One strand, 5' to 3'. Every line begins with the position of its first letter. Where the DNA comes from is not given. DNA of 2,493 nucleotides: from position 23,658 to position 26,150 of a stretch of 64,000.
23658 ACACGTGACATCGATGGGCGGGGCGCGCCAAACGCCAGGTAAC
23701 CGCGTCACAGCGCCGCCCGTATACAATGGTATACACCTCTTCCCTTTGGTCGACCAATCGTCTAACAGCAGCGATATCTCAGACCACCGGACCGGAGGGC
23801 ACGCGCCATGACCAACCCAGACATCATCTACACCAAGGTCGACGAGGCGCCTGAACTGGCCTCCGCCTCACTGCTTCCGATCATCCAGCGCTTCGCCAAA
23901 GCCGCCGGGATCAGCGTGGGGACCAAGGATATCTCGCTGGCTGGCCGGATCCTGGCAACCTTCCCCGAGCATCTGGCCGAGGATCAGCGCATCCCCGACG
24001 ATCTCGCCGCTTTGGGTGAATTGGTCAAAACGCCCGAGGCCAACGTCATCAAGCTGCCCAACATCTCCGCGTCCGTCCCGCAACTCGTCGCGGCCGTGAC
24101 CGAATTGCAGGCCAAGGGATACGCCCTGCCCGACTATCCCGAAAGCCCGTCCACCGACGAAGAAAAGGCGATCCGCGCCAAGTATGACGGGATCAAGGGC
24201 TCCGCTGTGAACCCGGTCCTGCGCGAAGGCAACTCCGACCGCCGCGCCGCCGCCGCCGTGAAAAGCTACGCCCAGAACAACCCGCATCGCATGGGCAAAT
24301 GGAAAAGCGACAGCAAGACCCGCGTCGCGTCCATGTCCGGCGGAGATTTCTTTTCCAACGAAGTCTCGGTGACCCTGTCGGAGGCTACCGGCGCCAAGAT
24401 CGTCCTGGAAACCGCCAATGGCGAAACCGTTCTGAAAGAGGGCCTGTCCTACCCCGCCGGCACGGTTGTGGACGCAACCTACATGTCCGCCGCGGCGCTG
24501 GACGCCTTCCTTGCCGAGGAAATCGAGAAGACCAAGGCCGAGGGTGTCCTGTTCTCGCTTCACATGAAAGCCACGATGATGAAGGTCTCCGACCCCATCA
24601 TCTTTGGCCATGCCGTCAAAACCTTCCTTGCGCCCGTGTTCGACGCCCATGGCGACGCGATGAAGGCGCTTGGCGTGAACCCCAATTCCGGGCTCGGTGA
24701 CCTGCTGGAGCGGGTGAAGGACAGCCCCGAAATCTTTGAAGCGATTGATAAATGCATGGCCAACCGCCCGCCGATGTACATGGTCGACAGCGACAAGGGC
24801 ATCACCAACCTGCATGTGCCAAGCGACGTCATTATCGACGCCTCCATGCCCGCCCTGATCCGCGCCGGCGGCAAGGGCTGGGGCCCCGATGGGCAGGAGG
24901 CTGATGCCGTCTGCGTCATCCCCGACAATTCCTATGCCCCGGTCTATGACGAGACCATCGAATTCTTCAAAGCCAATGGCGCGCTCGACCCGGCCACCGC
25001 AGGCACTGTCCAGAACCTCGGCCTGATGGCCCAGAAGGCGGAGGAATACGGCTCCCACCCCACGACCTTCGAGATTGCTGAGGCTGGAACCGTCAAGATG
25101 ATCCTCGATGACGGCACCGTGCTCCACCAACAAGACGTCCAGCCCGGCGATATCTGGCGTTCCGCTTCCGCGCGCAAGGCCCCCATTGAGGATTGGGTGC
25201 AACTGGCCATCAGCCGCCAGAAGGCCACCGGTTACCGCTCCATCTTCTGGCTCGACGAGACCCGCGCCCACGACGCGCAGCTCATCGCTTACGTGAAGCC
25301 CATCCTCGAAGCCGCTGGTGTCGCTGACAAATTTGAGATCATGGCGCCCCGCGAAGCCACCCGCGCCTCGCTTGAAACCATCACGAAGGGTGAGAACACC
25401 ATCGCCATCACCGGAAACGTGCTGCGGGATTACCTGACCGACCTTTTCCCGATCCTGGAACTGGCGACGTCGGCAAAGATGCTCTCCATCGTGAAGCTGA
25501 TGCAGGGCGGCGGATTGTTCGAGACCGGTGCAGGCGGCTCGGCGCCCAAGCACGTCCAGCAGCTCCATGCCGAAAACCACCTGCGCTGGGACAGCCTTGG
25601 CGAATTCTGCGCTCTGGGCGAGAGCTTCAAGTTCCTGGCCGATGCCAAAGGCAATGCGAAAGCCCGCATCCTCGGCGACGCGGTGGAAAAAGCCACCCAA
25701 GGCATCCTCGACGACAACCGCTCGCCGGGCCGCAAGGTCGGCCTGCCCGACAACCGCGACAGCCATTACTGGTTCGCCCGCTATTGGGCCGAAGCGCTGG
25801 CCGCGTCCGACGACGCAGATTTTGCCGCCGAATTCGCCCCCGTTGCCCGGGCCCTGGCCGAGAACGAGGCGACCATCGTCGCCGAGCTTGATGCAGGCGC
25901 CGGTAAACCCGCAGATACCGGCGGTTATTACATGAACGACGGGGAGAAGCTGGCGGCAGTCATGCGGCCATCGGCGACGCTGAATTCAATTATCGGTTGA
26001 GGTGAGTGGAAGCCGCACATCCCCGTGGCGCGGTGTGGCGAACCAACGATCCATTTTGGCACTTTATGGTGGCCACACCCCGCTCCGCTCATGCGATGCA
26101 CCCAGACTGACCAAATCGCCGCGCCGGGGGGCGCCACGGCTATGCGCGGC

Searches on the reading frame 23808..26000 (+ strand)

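Call 74: search_protein_families(library=pfam, proteins=[window:23808-26000:+])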
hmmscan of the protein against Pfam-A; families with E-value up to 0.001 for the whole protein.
window:23808-26000:+ (730 aa): 1 family
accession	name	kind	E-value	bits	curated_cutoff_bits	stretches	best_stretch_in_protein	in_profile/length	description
PF03971.19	IDH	-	0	1147.6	25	1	6-729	2-733/734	Monomeric isocitrate dehydrogenase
